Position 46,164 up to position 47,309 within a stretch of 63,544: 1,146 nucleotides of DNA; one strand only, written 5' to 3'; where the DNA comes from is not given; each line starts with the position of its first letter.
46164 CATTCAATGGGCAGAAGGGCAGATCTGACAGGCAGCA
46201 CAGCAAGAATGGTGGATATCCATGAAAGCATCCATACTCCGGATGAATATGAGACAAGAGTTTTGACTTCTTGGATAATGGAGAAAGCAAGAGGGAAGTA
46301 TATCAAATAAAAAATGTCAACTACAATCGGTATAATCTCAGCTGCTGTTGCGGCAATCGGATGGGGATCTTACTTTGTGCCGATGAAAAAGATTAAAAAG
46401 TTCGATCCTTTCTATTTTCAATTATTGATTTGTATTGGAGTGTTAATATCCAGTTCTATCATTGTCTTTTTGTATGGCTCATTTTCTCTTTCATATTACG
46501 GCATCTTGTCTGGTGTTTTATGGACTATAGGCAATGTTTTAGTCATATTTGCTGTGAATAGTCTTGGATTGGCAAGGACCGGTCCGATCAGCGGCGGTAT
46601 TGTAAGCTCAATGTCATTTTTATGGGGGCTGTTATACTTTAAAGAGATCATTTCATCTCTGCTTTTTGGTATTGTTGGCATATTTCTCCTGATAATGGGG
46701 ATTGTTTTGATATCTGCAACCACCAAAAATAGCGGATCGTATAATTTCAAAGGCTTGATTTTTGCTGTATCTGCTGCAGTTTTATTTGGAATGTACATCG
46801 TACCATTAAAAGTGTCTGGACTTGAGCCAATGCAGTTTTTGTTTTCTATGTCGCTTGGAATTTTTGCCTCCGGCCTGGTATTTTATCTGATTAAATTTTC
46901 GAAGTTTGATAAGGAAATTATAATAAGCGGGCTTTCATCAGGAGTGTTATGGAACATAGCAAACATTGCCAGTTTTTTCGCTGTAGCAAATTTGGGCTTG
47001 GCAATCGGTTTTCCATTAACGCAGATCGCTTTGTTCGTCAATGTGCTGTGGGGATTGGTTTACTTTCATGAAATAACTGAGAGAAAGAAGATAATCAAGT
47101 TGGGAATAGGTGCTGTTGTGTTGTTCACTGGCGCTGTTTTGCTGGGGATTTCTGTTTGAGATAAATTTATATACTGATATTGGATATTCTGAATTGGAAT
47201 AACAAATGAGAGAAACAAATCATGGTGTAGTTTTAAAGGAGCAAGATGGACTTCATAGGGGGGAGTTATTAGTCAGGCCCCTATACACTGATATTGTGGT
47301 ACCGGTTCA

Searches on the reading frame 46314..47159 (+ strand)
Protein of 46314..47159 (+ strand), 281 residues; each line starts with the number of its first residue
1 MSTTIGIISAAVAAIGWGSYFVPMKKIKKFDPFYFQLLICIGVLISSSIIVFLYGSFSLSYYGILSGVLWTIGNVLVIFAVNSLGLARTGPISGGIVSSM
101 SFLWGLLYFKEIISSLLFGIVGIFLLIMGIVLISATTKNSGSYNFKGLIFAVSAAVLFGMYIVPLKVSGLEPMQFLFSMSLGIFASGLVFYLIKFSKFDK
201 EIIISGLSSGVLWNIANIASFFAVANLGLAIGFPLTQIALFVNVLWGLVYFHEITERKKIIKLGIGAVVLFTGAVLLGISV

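Call 107: search_protein_families(library=pfam, proteins=[window:46314-47159:+], max_evalue=0.01)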
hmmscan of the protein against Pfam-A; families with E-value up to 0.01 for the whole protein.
window:46314-47159:+ (281 aa): 3 families
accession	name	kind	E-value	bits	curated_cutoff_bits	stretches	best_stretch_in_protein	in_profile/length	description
PF06800.18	Sugar_transport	-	6.2e-26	91.9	26.3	1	12-279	5-279/280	Sugar transport protein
PF07857.17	TMEM144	-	1.3e-24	87.3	26.2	2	4-87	1-84/332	Transmembrane family, TMEM144 of transporters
PF00892.27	EamA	-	9.1e-06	26.4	28.2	1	5-134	2-134/135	EamA-like transporter family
